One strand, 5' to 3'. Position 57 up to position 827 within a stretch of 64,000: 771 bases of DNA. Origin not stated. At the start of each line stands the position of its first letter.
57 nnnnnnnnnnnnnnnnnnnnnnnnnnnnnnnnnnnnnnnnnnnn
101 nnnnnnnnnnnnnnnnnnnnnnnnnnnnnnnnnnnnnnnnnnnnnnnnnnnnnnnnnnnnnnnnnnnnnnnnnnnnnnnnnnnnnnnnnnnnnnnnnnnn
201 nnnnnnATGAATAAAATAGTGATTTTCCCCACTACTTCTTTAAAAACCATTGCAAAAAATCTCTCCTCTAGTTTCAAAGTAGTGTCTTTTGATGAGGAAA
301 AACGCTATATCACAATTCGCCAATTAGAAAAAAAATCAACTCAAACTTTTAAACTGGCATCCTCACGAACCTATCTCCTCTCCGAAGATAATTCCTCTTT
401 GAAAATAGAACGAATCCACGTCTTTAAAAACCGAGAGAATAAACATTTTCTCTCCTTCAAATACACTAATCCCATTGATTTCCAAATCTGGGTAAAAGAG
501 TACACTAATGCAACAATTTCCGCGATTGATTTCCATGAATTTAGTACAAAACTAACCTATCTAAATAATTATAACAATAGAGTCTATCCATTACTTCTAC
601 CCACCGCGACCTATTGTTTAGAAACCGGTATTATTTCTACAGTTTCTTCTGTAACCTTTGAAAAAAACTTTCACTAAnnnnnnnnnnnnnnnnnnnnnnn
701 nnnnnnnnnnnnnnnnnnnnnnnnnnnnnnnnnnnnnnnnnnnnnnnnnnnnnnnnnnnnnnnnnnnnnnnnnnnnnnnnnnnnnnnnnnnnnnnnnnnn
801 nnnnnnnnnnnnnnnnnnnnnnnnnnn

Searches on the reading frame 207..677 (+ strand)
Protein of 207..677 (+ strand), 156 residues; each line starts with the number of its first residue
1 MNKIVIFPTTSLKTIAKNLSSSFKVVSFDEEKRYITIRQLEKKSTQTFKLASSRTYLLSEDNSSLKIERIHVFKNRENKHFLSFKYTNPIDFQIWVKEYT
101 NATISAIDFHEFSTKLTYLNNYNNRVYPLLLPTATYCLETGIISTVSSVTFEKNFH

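Call 11: search_protein_families(library=phrogs, proteins=[window:207-677:+])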
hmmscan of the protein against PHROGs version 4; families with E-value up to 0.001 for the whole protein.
window:207-677:+ (156 aa): 0 families

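Call 12: search_protein_families(library=pfam, proteins=[window:207-677:+])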
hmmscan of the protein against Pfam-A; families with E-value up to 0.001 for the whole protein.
window:207-677:+ (156 aa): 0 families

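Call 15: find_encoding_contigs(protein=window:207-677:+, flank=10000, max_places=10)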
Protein window:207-677:+ (156 aa): 4 contigs read that carry it; 2 places shown.
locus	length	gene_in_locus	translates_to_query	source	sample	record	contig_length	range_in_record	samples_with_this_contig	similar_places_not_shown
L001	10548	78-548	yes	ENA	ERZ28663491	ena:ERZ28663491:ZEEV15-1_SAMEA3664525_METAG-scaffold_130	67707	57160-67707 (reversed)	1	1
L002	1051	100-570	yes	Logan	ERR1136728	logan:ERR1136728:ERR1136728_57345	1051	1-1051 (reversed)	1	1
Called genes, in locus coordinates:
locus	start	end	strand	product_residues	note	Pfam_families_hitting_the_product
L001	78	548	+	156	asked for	-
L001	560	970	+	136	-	-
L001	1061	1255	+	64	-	-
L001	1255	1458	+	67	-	-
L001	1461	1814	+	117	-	-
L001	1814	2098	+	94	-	-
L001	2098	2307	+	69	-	-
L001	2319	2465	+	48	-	-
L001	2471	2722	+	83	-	-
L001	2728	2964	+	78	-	-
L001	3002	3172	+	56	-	-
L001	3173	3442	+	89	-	-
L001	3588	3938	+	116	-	-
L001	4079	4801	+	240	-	PF00149:Metallophos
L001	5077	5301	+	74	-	-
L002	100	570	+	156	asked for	-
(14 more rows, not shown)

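Call 22: find_related_loci(query=window:207-677:+, collection=viral_contigs, flank=10000)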
Query window:207-677:+ (156 aa) in viral_contigs; peptide patterns used: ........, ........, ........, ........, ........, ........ (x = any residue, [..] = any of these).
2 stretches matched a pattern, but none encodes a relative of the query by tblastn (E <= 1e-3).

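Call 27: find_homologous_proteins(query=window:207-677:+, max_evalue=0.001)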
Query window:207-677:+ (156 aa): 17 proteins with E <= 0.001 among 40 candidates.
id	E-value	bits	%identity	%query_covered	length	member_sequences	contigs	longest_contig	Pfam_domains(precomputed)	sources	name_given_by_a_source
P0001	2.2e-89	315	96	100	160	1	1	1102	-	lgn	-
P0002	9.3e-89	313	95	100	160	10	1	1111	-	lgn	-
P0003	5.0e-71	255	79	100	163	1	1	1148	-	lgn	-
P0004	3.2e-70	253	77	100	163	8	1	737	-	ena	-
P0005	1.8e-68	247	75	100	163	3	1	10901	-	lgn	-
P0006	7.6e-67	242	74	100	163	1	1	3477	-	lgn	-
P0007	3.6e-65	236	75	100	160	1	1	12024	-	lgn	-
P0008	1.6e-64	234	72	100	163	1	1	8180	-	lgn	-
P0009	9.8e-62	225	69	100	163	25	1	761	-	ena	-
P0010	1.7e-58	215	69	100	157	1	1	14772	-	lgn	-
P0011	5.4e-55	203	64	93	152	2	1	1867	-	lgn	-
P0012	4.7e-53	197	62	100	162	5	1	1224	-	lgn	-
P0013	2.7e-52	195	60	100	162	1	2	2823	-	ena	-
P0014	3.5e-52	194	62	100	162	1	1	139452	-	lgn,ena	-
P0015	3.3e-49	185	62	100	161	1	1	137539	-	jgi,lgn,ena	jgi:hypothetical protein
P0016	2.3e-47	179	57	100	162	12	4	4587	-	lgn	-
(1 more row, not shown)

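Call 28: find_encoding_contigs(protein=P0014, flank=10000, max_places=4)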
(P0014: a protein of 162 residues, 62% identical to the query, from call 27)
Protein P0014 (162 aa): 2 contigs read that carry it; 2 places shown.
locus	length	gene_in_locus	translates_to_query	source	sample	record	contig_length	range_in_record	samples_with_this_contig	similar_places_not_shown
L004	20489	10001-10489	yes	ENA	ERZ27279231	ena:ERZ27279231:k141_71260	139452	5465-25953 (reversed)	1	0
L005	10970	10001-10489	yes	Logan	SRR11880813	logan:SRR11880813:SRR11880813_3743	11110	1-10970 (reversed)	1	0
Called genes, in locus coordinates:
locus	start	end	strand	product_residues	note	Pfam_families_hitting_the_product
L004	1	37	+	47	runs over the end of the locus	-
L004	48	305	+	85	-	-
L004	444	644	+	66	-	-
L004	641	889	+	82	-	-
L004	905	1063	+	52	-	-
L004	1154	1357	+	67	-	-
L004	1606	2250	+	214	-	-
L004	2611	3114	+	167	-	-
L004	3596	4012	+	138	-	-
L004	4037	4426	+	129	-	-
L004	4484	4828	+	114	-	-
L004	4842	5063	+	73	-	-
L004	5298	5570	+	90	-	-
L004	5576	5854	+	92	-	-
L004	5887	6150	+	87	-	-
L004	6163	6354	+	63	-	-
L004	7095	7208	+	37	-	-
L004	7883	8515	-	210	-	-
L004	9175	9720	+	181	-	-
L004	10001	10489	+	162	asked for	-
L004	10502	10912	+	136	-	-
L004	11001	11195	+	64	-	-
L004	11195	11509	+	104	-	-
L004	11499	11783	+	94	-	-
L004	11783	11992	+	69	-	-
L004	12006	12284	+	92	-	-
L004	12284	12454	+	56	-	-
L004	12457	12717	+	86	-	-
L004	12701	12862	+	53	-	-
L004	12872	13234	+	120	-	-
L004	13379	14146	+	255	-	PF00149:Metallophos (weak)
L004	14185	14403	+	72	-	-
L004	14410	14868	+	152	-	-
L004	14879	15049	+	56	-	-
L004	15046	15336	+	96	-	-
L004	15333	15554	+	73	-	-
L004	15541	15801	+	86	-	-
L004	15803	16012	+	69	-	-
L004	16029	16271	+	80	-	-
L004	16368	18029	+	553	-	-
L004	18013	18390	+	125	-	-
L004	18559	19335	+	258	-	-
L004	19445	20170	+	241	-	-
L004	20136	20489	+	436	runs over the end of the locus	-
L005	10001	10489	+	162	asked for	-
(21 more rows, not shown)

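Call 29: find_encoding_contigs(protein=P0015, flank=10000, max_places=4)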
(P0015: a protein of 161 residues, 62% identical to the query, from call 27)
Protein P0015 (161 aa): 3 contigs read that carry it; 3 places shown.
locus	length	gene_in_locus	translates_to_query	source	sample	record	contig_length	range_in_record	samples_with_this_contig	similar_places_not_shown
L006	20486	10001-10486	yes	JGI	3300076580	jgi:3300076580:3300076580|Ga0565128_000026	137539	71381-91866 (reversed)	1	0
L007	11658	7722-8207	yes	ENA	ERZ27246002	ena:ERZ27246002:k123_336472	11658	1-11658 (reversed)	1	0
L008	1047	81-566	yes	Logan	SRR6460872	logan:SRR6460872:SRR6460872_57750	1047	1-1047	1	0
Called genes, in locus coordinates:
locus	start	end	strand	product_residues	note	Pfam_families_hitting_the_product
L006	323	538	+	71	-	-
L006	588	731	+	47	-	-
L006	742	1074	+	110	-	-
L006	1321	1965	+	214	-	-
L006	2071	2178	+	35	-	-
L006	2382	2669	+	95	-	-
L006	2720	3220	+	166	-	-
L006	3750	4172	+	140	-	-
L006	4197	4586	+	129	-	-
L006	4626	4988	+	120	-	-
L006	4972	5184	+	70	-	-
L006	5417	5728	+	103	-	-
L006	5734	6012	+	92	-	-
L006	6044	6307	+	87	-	-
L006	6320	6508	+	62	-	-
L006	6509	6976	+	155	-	-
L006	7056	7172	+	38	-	-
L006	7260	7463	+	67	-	-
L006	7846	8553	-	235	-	-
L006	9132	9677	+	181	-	-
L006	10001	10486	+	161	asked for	-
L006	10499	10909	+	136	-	-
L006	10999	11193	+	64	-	-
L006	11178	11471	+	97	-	-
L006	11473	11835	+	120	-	-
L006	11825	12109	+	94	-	-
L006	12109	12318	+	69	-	-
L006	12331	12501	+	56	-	-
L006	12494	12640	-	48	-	-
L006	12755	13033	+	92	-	-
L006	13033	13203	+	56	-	-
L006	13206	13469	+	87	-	-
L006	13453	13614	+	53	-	-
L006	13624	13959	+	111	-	-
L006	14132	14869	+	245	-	PF00149:Metallophos (weak)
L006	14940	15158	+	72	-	-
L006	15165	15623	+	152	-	-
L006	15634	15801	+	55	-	-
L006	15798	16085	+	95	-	-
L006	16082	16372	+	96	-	-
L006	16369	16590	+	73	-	-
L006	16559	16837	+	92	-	-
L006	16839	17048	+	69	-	-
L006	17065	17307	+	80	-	-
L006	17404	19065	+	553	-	-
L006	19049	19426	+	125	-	-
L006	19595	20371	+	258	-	-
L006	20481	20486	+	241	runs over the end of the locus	-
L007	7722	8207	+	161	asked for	-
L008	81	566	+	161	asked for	-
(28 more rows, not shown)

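Call 34: find_encoding_contigs(protein=P0010, flank=10000, max_places=3)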
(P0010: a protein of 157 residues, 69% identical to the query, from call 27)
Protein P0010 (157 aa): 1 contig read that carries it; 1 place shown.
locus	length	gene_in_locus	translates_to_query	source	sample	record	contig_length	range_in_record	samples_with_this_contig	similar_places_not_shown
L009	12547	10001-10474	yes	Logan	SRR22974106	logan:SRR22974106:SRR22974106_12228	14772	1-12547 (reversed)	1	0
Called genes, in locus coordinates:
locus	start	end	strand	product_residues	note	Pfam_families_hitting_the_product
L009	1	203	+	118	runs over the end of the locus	-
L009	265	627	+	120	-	-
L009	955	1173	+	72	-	-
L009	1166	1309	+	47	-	-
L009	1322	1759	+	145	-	-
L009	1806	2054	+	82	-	-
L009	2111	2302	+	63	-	-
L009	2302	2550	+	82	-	-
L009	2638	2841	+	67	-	-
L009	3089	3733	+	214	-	-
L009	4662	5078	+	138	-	-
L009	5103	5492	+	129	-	-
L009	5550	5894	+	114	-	-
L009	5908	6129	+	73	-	-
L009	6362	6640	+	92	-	-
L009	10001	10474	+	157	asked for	-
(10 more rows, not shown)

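Call 35: find_encoding_contigs(protein=P0007, flank=10000, max_places=3)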
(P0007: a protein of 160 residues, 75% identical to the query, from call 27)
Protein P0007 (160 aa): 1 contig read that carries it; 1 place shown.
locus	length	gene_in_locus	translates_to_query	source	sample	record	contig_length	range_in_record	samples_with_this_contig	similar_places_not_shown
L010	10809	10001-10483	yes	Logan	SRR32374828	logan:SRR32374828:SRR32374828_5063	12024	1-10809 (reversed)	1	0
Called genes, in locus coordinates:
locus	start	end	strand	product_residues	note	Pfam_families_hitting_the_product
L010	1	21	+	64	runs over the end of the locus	-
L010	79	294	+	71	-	-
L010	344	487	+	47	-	-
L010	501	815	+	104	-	-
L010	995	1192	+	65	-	-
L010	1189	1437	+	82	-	-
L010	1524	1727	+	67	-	-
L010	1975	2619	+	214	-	-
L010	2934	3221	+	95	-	-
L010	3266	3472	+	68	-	-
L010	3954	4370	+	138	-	-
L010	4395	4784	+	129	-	-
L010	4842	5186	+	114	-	-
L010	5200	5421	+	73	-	-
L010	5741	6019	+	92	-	-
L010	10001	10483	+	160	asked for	-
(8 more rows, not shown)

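Call 36: find_encoding_contigs(protein=P0005, flank=10000, max_places=3)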
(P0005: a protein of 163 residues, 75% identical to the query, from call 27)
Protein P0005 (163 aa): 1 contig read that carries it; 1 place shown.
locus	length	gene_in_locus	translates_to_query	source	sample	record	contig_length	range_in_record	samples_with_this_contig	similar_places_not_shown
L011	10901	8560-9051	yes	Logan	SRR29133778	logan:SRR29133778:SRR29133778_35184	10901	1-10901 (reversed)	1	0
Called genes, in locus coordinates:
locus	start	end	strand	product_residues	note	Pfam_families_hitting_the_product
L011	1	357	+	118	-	?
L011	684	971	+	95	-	-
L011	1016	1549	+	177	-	-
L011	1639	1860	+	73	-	-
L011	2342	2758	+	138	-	-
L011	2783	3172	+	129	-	-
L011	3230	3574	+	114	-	-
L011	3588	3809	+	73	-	-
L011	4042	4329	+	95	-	-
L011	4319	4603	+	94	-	-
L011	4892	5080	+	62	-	-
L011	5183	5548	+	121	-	-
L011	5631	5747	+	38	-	-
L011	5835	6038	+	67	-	-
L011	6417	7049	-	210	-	-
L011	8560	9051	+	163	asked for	-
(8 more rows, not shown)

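Call 42: search_protein_families(library=pfam, proteins=[L004:9175-9720:+, L004:7883-8515:-, L006:7846-8553:-, L004:1606-2250:+, L004:2611-3114:+, L004:3596-4012:+, L004:4037-4426:+, L004:4484-4828:+], max_evalue=0.01)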
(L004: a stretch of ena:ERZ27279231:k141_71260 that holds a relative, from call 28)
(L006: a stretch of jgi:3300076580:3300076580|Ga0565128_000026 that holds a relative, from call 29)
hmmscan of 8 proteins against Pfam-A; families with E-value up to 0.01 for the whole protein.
L004:9175-9720:+ (181 aa): 0 families

L004:7883-8515:- (210 aa): 1 family
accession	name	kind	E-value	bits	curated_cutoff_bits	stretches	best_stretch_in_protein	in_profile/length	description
PF10465.15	Inhibitor_I24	-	0.0037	17.6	27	0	129-198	59-119/136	PinA peptidase inhibitor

L006:7846-8553:- (235 aa): 0 families

L004:1606-2250:+ (214 aa): 0 families

L004:2611-3114:+ (167 aa): 0 families

L004:3596-4012:+ (138 aa): 0 families

L004:4037-4426:+ (129 aa): 0 families

L004:4484-4828:+ (114 aa): 1 family
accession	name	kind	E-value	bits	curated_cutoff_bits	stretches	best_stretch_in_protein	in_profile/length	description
PF10544.15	T5orf172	-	3.7e-05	24.6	20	1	7-52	2-47/101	T5orf172 domain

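Call 43: search_protein_families(library=phrogs, proteins=[L004:9175-9720:+, L004:7883-8515:-, L006:7846-8553:-, L004:1606-2250:+, L004:2611-3114:+, L004:3596-4012:+, L004:4037-4426:+, L004:4484-4828:+], max_evalue=0.01)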
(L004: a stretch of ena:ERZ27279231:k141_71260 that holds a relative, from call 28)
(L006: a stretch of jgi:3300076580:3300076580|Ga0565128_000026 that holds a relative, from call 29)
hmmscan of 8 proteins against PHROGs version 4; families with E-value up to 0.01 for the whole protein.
L004:9175-9720:+ (181 aa): 0 families

L004:7883-8515:- (210 aa): 0 families

L006:7846-8553:- (235 aa): 0 families

L004:1606-2250:+ (214 aa): 0 families

L004:2611-3114:+ (167 aa): 0 families

L004:3596-4012:+ (138 aa): 0 families

L004:4037-4426:+ (129 aa): 1 family
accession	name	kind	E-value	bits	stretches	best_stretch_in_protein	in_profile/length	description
phrog_9462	-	unknown function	0.0016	19.9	1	35-93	24-86/120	-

L004:4484-4828:+ (114 aa): 0 families

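Call 47: predict_structure(alignment_id=A1)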
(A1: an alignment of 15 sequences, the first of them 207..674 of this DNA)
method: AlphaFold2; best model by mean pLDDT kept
length: 156 residues; sequences in the alignment: 15
mean_pLDDT: 67.6   pTM: 0.51
mean pLDDT of the five models: 67.6, 66.0, 65.1, 65.1, 63.7
residues with pLDDT >= 90: 30; 70-90: 42; 50-70: 46; < 50: 38
segments of 3 or more residues with pLDDT < 50: 83-91, 97-99, 135-156
pLDDT, mean of each block of 10 residues (from residue 1): 80 89 93 93 92 85 83 56 47 49 60 63 66 46 36 28
secondary structure, 60 per line:
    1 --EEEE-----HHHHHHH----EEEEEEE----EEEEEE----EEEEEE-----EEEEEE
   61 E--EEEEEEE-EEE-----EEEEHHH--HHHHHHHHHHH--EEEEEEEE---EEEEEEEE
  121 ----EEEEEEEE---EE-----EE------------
elements in order: E3-6 H12-18 E23-29 E34-39 E44-49 E55-61 E64-70 E72-74 E80-83 H89-99 E102-109 E113-120 E125-132

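Call 54: find_encoding_contigs(protein=P0008, flank=3000, max_places=3)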
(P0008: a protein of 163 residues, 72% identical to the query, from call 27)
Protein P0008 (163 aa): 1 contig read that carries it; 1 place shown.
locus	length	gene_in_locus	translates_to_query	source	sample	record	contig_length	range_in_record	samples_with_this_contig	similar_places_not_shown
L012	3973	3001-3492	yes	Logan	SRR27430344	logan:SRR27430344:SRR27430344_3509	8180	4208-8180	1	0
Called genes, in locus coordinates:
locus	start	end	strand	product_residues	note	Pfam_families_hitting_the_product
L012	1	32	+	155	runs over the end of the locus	-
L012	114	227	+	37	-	-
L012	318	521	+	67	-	-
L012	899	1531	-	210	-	-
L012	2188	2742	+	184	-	-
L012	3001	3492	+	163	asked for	-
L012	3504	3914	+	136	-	-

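Call 55: find_encoding_contigs(protein=P0016, flank=3000, max_places=4)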
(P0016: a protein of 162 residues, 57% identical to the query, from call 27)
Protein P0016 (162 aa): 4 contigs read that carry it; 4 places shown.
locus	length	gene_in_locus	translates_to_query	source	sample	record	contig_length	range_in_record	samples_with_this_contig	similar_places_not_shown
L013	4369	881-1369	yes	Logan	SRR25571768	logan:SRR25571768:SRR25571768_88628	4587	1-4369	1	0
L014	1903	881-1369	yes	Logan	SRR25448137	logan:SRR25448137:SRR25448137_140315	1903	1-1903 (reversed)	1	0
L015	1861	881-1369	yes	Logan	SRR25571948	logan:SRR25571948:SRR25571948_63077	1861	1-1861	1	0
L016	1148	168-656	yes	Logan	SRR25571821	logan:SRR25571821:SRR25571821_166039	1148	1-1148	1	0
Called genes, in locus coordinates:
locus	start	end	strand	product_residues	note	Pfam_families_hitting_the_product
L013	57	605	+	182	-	-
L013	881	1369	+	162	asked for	-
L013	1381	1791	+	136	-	-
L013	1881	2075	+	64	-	-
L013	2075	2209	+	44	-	-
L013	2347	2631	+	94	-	-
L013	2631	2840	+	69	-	-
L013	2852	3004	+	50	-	-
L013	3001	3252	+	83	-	-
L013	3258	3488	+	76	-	-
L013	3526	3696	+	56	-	-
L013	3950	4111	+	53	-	-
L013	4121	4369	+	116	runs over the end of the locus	-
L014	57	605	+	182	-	-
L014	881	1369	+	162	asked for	-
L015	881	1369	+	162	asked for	-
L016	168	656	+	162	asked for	-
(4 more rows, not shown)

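Call 56: find_encoding_contigs(protein=P0006, flank=3000, max_places=3)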
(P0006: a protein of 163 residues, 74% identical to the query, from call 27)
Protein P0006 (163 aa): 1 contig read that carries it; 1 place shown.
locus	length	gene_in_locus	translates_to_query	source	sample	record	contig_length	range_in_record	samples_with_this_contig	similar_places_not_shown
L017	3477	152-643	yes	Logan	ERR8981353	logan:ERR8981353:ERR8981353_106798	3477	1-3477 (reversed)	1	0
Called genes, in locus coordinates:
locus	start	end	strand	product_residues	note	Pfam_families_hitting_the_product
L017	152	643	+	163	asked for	-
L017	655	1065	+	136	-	-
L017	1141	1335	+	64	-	-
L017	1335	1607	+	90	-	-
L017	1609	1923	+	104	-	-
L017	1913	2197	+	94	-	-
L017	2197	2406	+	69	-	-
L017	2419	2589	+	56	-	-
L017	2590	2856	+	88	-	-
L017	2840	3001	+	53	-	-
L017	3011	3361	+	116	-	-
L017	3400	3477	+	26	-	?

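Call 59: find_homologous_proteins(query=A3, max_evalue=1e-10)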
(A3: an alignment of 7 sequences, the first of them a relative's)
Query A3 (7 sequences) (184 aa, profile of the alignment): 25 proteins with E <= 1e-10 among 6598 candidates.
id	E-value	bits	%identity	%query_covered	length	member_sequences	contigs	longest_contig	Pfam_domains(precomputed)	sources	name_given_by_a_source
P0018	1.9e-108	378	90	98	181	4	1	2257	-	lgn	-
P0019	1.1e-107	376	87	98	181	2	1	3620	-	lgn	-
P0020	1.3e-105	369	90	98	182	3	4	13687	-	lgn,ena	-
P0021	1.4e-104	365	77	99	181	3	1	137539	-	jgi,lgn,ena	jgi:hypothetical protein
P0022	2.0e-104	365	87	98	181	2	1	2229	-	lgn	-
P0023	2.3e-104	365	88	98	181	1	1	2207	-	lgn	-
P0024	2.5e-104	365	93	100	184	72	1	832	-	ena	-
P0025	7.4e-104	363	87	98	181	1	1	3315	-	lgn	-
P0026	1.1e-103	363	82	98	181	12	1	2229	-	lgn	-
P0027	5.8e-103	360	88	98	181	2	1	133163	-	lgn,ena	-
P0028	7.5e-101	353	75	99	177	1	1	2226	-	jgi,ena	jgi:hypothetical protein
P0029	4.6e-99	348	85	98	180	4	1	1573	-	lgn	-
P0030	1.4e-94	333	80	98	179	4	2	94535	-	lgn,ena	-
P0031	2.0e-93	329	80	98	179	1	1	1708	-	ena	-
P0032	2.2e-92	326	83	98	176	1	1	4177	-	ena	-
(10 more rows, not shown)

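Call 60: find_encoding_contigs(protein=P0030, flank=10000, max_places=4)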
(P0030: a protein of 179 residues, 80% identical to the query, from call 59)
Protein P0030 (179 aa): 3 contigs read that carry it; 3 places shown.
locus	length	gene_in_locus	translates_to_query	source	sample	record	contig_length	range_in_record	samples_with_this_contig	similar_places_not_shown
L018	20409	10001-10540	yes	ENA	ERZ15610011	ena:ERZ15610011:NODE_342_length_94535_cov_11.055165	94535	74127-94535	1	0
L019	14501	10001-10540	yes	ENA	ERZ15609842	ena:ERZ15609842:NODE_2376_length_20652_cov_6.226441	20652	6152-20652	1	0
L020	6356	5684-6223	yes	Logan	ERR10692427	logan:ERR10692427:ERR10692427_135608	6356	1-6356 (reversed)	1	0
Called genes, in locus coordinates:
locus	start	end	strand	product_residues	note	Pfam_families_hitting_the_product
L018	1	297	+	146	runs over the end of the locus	-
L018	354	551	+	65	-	-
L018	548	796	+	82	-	-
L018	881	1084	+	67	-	-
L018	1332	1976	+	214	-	-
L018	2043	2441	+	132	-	PF04014:MazE_antitoxin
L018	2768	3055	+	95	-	-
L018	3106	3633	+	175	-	-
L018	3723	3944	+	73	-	-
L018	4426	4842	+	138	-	-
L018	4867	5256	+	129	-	-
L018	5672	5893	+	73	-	-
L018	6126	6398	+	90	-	-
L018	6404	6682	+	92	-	-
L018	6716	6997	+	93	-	-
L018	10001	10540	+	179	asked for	-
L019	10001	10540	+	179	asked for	-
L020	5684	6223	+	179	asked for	-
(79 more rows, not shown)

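Call 61: find_encoding_contigs(protein=P0027, flank=10000, max_places=4)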
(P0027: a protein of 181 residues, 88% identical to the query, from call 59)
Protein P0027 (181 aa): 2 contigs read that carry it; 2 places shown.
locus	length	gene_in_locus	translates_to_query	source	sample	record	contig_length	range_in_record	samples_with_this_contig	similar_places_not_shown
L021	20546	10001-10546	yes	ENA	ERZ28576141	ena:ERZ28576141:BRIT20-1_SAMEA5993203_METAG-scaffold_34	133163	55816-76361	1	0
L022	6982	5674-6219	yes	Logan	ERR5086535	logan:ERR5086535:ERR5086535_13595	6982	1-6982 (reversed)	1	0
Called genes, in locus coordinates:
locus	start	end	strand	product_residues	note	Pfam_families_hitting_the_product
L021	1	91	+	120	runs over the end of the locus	-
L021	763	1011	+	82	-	-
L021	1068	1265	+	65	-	-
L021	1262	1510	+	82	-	-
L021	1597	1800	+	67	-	-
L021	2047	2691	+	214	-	-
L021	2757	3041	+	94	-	-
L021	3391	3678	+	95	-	-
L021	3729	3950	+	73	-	-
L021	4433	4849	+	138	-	-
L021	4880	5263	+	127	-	-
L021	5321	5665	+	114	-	-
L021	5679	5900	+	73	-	-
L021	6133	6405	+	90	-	-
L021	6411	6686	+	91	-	-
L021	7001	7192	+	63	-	-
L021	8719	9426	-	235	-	-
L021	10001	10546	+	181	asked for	-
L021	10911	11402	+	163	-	-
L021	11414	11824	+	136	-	-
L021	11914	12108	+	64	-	-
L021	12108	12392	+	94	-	-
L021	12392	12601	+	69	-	-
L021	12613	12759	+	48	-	-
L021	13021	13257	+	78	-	-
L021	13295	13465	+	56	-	-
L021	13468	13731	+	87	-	-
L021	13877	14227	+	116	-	-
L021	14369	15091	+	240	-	PF00149:Metallophos (weak)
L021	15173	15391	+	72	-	-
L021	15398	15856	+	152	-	-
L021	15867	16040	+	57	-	-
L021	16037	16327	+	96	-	-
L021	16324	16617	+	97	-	-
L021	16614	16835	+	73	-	-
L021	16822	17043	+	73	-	-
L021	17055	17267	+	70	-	-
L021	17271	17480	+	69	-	-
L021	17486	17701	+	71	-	-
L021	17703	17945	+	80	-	-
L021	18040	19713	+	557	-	-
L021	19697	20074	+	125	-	-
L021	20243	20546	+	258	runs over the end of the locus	-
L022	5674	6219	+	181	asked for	-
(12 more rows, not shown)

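Call 91: search_protein_families(library=ncbifam, proteins=[window:207-677:+, L021:10001-10546:+, L021:8719-9426:-], max_evalue=0.1)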
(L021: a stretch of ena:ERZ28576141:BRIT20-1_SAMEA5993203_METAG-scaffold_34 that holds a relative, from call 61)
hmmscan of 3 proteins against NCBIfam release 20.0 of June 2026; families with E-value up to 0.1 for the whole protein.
window:207-677:+ (156 aa): 1 family
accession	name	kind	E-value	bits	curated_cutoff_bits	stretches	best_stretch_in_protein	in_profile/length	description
NF001557.0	PRK00378.1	equivalog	0.026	13.7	341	1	35-117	8-85/334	nucleoid-associated protein YejK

L021:10001-10546:+ (181 aa): 3 families
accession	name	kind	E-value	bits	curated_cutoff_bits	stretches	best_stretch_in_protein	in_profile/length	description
TIGR03015.1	pepcterm_ATPase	hypoth_equivalog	0.0042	16.5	324.5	1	80-175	17-107/269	XrtA/PEP-CTERM system-associated ATPase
TIGR02699.1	archaeo_AfpA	hypoth_equivalog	0.024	14.2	192.45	1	33-98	19-83/174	archaeoflavoprotein AfpA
TIGR01331.1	bisphos_cysQ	equivalog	0.037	13.6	228.8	1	49-99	59-105/250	3'(2'),5'-bisphosphate nucleotidase CysQ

L021:8719-9426:- (235 aa): 0 families

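Call 92: search_protein_families(library=padloc, proteins=[window:207-677:+, L021:10001-10546:+, L021:8719-9426:-], max_evalue=0.1)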
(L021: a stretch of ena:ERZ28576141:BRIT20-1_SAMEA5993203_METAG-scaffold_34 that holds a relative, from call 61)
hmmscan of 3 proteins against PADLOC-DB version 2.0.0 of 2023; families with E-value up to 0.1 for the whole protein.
window:207-677:+ (156 aa): 0 families

L021:10001-10546:+ (181 aa): 0 families

L021:8719-9426:- (235 aa): 0 families

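Call 93: search_solved_structures(query=L021:8719-9426:-, max_evalue=1)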
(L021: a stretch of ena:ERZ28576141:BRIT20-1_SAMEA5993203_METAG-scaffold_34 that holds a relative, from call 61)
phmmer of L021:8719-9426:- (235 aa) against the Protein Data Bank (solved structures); distinct sequences matched with E-value up to 1: 2.
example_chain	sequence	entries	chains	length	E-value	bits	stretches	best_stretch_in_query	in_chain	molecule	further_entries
2cc1_A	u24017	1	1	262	0.049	16.4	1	47-177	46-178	Beta-lactamase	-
1oap_A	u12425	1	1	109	0.97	12.2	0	61-132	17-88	PEPTIDOGLYCAN-ASSOCIATED LIPOPROTEIN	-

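Call 94: search_solved_structures(query=A1, max_evalue=10)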
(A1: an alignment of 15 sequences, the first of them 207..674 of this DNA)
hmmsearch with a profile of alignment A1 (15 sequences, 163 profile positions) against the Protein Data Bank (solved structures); distinct sequences matched with E-value up to 10: 0.
